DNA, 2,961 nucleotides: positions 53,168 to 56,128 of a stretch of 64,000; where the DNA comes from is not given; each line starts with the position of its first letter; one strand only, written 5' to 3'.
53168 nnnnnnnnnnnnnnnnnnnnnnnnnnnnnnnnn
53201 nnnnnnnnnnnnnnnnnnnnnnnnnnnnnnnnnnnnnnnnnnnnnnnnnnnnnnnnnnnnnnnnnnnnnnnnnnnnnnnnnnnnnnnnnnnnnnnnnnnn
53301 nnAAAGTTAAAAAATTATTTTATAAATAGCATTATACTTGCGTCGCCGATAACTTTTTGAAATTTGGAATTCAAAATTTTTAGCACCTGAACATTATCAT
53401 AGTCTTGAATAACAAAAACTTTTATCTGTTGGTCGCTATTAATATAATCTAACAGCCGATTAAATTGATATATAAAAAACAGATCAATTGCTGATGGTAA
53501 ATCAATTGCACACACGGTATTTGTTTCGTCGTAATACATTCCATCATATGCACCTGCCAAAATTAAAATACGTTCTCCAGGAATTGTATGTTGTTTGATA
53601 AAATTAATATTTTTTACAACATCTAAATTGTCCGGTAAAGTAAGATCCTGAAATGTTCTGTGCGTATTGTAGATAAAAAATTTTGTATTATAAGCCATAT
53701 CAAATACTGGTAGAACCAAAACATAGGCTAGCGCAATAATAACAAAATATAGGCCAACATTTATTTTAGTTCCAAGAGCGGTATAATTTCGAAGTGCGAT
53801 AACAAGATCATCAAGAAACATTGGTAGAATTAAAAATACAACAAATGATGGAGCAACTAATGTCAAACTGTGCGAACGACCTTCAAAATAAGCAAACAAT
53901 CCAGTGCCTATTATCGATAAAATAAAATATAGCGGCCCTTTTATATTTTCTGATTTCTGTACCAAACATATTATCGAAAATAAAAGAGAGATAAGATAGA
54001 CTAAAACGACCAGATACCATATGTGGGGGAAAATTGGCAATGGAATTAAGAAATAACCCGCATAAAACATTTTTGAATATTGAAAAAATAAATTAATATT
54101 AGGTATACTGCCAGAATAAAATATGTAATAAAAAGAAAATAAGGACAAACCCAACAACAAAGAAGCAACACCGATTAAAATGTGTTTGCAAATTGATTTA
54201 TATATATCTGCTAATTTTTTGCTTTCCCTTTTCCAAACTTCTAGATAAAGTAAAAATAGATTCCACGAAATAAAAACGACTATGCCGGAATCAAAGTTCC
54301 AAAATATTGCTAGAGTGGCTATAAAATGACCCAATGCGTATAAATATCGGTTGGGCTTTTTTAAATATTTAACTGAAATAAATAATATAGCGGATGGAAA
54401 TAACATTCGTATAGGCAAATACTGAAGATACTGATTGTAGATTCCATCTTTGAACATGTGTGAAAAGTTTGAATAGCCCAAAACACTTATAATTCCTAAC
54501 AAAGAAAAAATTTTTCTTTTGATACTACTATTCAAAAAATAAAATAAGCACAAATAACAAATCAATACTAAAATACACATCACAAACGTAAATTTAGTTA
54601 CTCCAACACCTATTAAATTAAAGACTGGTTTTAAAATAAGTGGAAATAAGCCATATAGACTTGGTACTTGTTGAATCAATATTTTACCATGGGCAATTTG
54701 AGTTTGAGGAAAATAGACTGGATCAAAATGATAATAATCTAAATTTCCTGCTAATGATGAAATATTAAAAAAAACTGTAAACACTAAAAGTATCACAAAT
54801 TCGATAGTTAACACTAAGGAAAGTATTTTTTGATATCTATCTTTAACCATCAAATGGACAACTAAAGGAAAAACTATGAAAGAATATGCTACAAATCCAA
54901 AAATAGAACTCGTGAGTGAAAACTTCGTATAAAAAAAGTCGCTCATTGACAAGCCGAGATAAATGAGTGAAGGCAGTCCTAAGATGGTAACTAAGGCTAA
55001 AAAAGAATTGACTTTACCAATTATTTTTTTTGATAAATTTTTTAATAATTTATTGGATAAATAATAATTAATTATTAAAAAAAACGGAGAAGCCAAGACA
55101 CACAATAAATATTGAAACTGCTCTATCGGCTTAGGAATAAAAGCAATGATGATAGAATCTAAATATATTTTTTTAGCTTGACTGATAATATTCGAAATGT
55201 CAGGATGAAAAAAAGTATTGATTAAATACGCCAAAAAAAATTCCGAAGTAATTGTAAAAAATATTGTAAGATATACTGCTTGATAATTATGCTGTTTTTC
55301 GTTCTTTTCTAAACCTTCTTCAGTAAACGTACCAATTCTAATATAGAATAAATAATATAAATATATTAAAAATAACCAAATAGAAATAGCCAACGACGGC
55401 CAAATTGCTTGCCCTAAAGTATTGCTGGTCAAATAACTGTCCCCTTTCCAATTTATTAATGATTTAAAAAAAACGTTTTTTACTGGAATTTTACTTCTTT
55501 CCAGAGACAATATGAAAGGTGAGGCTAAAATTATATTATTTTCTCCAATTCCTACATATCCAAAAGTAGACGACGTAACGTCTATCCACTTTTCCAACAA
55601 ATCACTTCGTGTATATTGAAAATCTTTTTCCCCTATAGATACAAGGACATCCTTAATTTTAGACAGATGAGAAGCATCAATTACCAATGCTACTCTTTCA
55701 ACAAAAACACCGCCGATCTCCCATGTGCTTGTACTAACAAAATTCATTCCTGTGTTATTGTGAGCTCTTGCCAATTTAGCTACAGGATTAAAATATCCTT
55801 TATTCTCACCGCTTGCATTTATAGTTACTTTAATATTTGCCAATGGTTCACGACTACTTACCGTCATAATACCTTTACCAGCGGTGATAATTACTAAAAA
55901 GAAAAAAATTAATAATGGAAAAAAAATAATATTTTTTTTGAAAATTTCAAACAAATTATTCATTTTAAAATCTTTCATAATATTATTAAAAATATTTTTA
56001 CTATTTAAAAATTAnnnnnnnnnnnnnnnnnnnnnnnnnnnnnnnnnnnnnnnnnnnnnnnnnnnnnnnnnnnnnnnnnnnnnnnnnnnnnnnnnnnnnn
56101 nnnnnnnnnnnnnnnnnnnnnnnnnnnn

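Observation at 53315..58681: Tandem paralogous ~890-aa polytopic membrane proteins in the glycan locus: candidate undescribed GT-C-like polymerase/transferase family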

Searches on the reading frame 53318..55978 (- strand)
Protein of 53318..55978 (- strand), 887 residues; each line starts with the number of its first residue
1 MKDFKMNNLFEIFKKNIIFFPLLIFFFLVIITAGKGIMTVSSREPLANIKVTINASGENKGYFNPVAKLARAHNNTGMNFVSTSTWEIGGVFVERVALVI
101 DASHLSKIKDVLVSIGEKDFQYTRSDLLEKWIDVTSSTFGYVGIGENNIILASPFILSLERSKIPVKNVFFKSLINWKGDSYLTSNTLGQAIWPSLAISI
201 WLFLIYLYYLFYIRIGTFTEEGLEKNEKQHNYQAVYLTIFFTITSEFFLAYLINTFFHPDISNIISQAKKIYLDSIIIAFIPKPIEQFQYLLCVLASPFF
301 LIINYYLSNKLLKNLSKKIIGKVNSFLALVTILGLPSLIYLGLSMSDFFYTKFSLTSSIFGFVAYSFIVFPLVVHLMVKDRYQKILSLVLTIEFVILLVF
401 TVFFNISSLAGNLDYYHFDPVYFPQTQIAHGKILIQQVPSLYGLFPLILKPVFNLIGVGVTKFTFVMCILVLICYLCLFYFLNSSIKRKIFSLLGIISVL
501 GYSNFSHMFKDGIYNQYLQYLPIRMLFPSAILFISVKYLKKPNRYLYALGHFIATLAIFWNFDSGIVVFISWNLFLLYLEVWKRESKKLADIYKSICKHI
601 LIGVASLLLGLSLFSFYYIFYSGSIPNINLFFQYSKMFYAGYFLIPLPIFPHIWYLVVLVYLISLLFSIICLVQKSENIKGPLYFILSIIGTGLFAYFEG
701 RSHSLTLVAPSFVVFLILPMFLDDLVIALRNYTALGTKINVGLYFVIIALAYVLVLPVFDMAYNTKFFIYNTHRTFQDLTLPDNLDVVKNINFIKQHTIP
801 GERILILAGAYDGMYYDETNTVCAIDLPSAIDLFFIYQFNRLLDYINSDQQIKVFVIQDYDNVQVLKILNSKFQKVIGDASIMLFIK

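Call 4: search_protein_families(library=pfam, proteins=[window:53318-55978:-], max_evalue=1)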
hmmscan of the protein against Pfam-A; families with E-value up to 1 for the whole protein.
window:53318-55978:- (887 aa): 1 family
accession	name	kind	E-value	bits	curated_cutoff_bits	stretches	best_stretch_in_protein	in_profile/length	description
PF15086.11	UPF0542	-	0.013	15.7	27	1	272-318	4-48/68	Uncharacterised protein family UPF0542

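Call 5: search_protein_families(library=ncbifam, proteins=[window:53318-55978:-], max_evalue=1)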
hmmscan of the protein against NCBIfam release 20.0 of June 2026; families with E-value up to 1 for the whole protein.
window:53318-55978:- (887 aa): 0 families

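Call 6: find_homologous_proteins(query=window:53318-55978:-)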
Query window:53318-55978:- (887 aa): 10 proteins with E <= 0.001 among 8000 candidates.
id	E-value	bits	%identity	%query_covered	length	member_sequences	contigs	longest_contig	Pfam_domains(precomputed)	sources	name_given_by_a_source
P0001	0.0e+0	1752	90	100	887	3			-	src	-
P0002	0.0e+0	1066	57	97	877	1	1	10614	-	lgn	-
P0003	0.0e+0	1038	55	99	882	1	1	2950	-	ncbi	ncbi:MAG: hypothetical protein WC894_06015, partial [Patescibacteria group bacterium]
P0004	0.0e+0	1033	56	99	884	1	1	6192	-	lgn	-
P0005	7.1e-261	887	50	96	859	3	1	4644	-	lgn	-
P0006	2.0e-256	872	49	97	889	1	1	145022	-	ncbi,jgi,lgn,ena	ncbi:MAG: hypothetical protein WCT11_02175 [Candidatus Magasanikbacteria bacterium]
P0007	2.2e-253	862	49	99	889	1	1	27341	-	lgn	-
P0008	3.4e-250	851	48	98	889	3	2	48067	-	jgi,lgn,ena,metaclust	metaclust:\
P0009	5.9e-145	503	45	66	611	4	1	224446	-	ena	-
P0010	8.2e-51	192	26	70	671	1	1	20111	-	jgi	jgi:hypothetical protein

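Call 16: search_solved_structures(query=A1, max_evalue=10)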
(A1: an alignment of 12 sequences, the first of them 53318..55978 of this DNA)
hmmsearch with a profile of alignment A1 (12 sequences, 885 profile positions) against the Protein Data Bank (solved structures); distinct sequences matched with E-value up to 10: 0.

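Call 19: predict_structure(alignment_id=A1)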
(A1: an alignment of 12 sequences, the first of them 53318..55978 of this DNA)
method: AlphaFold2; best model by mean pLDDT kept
length: 887 residues; sequences in the alignment: 12
mean_pLDDT: 57.8   pTM: 0.56
mean pLDDT of the five models: 57.8, 57.4, 56.7, 52.6, 52.0
residues with pLDDT >= 90: 23; 70-90: 250; 50-70: 249; < 50: 365
segments of 3 or more residues with pLDDT < 50: 1-47, 70-74, 156-229, 253-255, 257-298, 315-379, 405-443, 457-459, 506-517, 628-652, 699-710, 736-739, 777-783, 811-813, 823-835
pLDDT, mean of each block of 10 residues (from residue 1): 38 41 41 35 45 73 69 54 70 70 82 74 83 70 64 57 26 26 32 40 44 40 44 55 54 45 33 24 35 44 54 46 44 44 36 34 43 48 62 61 48 35 38 32 54 55 66 85 84 76 49 44 80 92 88 84 78 88 69 80 83 70 51 38 37 61 77 74 89 65 41 82 76 55 59 63 56 49 55 78 66 53 48 47 57 77 74 80 83
secondary structure, 60 per line:
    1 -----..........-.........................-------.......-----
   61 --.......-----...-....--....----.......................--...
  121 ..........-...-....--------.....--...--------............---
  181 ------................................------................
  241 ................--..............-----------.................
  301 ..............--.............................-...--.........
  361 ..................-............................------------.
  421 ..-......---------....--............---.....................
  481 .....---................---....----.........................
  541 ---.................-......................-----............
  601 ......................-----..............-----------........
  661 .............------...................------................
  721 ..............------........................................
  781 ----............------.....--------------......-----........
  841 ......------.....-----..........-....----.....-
elements in order (helices of 4 or more, strands of 3 or more residues): H6-15 H17-41 E49-55 E63-69 E75-77 E79-82 E85-88 E93-101 H102-107 E108-115 E118-123 H124-130 E132-134 H136-139 E148-152 H166-177 H187-218 H225-256 H259-272 H284-314 H317-345 H352-378 H380-407 H424-429 H439-442 H445-456 H460-485 H489-504 H508-511 H516-540 H544-560 H562-583 H589-622 H628-641 H653-673 H680-698 H705-734 H741-780 H785-796 E803-807 E822-827 H833-846 E853-857 H863-872 E874-877 E882-886

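Call 20: search_protein_representatives(alignment_id=A1)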
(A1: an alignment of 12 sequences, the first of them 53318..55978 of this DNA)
Query: 12 sequences, 885 profile positions. Proteins with E-value up to 0.001 (for the whole library): 2022; up to 1e-10: 1463; up to 1e-30: 909. The best 150 are listed.
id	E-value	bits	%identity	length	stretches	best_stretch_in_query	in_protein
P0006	0.0e+00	1454.3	-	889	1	3-884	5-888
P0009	1.4e-250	850.6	-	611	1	1-615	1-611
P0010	2.5e-218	743.9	-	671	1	222-884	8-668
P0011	7.0e-179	613.4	-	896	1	16-883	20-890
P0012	1.1e-175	602.8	-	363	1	523-885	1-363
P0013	1.0e-169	583.0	-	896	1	7-878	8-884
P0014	3.7e-169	581.2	-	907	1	7-875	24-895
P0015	4.2e-169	581.0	-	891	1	23-885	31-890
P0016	2.1e-162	558.8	-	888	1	27-884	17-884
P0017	2.2e-161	555.5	-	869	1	8-883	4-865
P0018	1.3e-156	539.7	-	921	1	4-884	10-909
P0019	5.8e-155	534.2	-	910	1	10-878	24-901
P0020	1.7e-154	532.6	-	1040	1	7-883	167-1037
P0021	1.0e-149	516.8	-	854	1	36-882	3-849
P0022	5.2e-148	511.2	-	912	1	5-883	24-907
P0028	1.3e-135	470.2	-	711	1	223-883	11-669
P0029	7.6e-134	464.3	-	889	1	227-885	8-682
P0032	9.3e-127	440.9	-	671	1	226-884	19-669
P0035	2.0e-124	433.1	-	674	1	234-878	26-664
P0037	9.0e-124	431.0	-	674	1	231-856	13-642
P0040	9.7e-120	417.7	-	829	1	221-875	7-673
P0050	4.8e-115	402.1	-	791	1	225-884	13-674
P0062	2.7e-112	393.1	-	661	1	225-885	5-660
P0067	1.4e-111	390.7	-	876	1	226-882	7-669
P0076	4.0e-108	379.2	-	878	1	218-879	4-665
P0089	8.2e-104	365.0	-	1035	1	148-858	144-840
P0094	8.0e-103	361.7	-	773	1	223-874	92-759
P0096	1.8e-102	360.6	-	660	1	228-873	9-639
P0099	3.9e-102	359.4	-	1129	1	184-857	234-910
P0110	2.3e-99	350.2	-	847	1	225-861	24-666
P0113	6.2e-99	348.8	-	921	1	227-853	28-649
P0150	6.4e-89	315.7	-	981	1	244-883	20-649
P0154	2.0e-88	314.1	-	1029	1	229-883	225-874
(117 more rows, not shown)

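Call 25: search_protein_families(library=pfam, proteins=[P0020, P0029, P0099, P0154, P0113, P0150, P0040, P0110, P0089, P0010], max_evalue=0.01)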
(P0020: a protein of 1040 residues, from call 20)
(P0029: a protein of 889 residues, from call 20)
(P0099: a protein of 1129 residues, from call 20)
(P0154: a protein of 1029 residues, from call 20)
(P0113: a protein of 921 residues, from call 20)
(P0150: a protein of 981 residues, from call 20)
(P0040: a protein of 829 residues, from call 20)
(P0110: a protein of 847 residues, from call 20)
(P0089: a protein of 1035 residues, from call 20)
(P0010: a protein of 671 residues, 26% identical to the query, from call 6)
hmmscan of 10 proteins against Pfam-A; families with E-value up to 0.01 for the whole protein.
P0020 (1040 aa): 1 family
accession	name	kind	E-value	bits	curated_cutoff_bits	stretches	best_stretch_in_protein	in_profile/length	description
PF04138.20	GtrA_DPMS_TM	-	1.1e-19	71.2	26.1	1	18-137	1-117/117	GtrA/DPMS, transmembrane domain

P0029 (889 aa): 1 family
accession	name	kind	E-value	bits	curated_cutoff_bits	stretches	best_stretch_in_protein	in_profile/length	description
PF13385.13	Laminin_G_3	-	2.2e-18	67.3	27.6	1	731-873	12-150/151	Concanavalin A-like lectin/glucanases superfamily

P0099 (1129 aa): 4 families
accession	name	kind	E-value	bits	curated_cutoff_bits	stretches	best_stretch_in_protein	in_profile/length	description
PF13385.13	Laminin_G_3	-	8.1e-26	91.4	27.6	2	981-1116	16-151/151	Concanavalin A-like lectin/glucanases superfamily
PF06439.18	3keto-disac_hyd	-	3.3e-07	31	26.8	0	107-199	57-156/187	3-keto-disaccharide hydrolase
PF02210.31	Laminin_G_2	-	0.0007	20.5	22.9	0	1026-1105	34-123/126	Laminin G domain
PF07953.20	Toxin_R_bind_N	-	0.00095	19.4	23.8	0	982-1056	54-135/191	Clostridium neurotoxin, N-terminal receptor binding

P0154 (1029 aa): 1 family
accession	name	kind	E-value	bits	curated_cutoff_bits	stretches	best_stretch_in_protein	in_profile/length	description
PF13385.13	Laminin_G_3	-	3.7e-11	43.8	27.6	1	896-1023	13-140/151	Concanavalin A-like lectin/glucanases superfamily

P0113 (921 aa): 27 families (the best 25 are shown)
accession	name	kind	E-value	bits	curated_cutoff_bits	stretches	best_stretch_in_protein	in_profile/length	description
PF00515.34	TPR_1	-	3.2e-39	131.6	27.8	4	870-903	1-34/34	Tetratricopeptide repeat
PF07719.23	TPR_2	-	9e-38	125.7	27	4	870-903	1-34/34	Tetratricopeptide repeat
PF13431.12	TPR_17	-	4.8e-35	117.3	24.4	3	756-788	2-34/34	Tetratricopeptide repeat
PF13414.12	TPR_11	-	1.4e-33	114.8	26.8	5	780-810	7-37/42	TPR repeat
PF13432.12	TPR_16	-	2.2e-32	111.6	32.7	4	738-799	2-63/65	Tetratricopeptide repeat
PF13181.12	TPR_8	-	1.1e-27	94.2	25.7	4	768-799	2-33/34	Tetratricopeptide repeat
PF14559.12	TPR_19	-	7e-27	94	25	3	849-905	4-60/68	Tetratricopeptide repeat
PF13428.12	TPR_14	-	1.2e-23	81.6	23.5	4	837-877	2-42/44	Tetratricopeptide repeat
PF13424.12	TPR_12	-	2.1e-23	82.7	30.1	2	838-900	5-75/77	Tetratricopeptide repeat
PF13176.12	TPR_7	-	4.7e-21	73.5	27.9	1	735-763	1-29/36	Tetratricopeptide repeat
PF07721.20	TPR_4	-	4.4e-15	55.1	27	2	768-791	2-25/26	Tetratricopeptide repeat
PF13374.12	TPR_10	-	4.9e-14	52.2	27.5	0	772-796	7-31/42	Tetratricopeptide repeat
PF13174.12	TPR_6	-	5e-14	52.3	26.3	0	768-799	1-32/33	Tetratricopeptide repeat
PF13371.12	TPR_9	-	1.4e-09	38.3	35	2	860-915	19-73/73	Tetratricopeptide repeat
PF24575.1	TPR_Slam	-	1.4e-07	32.3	35.2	0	877-914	54-91/104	Surface lipoprotein assembly modifier, N-terminal TPR repeats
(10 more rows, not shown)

P0150 (981 aa): 22 families
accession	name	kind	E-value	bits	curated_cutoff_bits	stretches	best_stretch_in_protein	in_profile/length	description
PF07719.23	TPR_2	-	4.1e-34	114.3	27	4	933-965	2-34/34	Tetratricopeptide repeat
PF13181.12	TPR_8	-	1.5e-32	109.4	25.7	5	864-896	1-33/34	Tetratricopeptide repeat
PF13431.12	TPR_17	-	3.8e-31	105.2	24.4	3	887-918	2-33/34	Tetratricopeptide repeat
PF00515.34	TPR_1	-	5.7e-31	105.5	27.8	3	933-964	2-33/34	Tetratricopeptide repeat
PF13432.12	TPR_16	-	5.9e-27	94.2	32.7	4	805-864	6-65/65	Tetratricopeptide repeat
PF13414.12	TPR_11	-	1.7e-26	92.1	26.8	3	875-912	5-42/42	TPR repeat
PF13428.12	TPR_14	-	2.6e-22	77.5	23.5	3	900-939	3-42/44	Tetratricopeptide repeat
PF13424.12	TPR_12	-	4.6e-22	78.4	30.1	5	864-927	3-74/77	Tetratricopeptide repeat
PF14559.12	TPR_19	-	4.2e-20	72.3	25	4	807-867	2-61/68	Tetratricopeptide repeat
PF13374.12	TPR_10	-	1.1e-18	67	27.5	1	864-893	2-31/42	Tetratricopeptide repeat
PF13174.12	TPR_6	-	2.4e-12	47.1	26.3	0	715-746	1-32/33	Tetratricopeptide repeat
PF23914.1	TPR_CcmH_CycH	-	1e-10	42.1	42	1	859-963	45-152/158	Cytochrome c-type biogenesis protein H TPR domain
PF13176.12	TPR_7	-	2e-10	40.4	27.9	0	832-861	1-32/36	Tetratricopeptide repeat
PF13371.12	TPR_9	-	2.5e-09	37.4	35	1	838-901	3-66/73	Tetratricopeptide repeat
PF24575.1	TPR_Slam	-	2.6e-09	37.9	35.2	0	726-771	59-104/104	Surface lipoprotein assembly modifier, N-terminal TPR repeats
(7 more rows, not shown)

P0040 (829 aa): 0 families

P0110 (847 aa): 0 families

P0089 (1035 aa): 2 families
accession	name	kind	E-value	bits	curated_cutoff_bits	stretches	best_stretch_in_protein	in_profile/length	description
PF13385.13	Laminin_G_3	-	3.2e-09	37.5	27.6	1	939-1033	45-140/151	Concanavalin A-like lectin/glucanases superfamily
PF02210.31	Laminin_G_2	-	0.00019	22.3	22.9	0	951-1033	31-123/126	Laminin G domain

P0010 (671 aa): 0 families

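Call 30: find_related_loci(query=A1, collection=genome_contigs, flank=6000)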
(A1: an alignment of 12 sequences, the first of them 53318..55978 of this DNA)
Query A1 (887 aa) in genome_contigs; peptide patterns used: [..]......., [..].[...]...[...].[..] (x = any residue, [..] = any of these).
74 stretches matched a pattern; 1 encode a relative of the query (tblastn E <= 1e-3); 1 distinct loci.
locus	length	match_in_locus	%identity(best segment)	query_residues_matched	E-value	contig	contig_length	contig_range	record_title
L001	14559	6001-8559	45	33-887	0e+0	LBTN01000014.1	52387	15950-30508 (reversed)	MAG: Candidatus Magasanikbacteria bacterium GW2011_GWA2_37_8 US58_C0014, whole genome shotgun sequence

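Call 31: find_homologous_proteins(query=A2, max_evalue=1e-10)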
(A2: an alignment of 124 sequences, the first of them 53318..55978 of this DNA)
Query A2 (124 sequences) (887 aa, profile of the alignment): 10 proteins with E <= 1e-10 among 8000 candidates.
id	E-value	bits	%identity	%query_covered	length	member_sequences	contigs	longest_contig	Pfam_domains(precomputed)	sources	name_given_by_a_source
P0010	8.1e-207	708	26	70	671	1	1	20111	-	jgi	jgi:hypothetical protein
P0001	9.2e-178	611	90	100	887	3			-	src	-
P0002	1.6e-176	607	57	97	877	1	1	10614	-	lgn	-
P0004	1.2e-174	601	56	99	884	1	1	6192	-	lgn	-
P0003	4.6e-169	583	55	99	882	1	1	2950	-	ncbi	ncbi:MAG: hypothetical protein WC894_06015, partial [Patescibacteria group bacterium]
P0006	4.7e-167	576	49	97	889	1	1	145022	-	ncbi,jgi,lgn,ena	ncbi:MAG: hypothetical protein WCT11_02175 [Candidatus Magasanikbacteria bacterium]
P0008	9.9e-167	575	48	98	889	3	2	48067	-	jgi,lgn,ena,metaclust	metaclust:\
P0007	1.7e-165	571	49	99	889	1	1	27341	-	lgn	-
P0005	8.6e-164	565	50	96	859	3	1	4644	-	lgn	-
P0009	6.5e-87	311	45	66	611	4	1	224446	-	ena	-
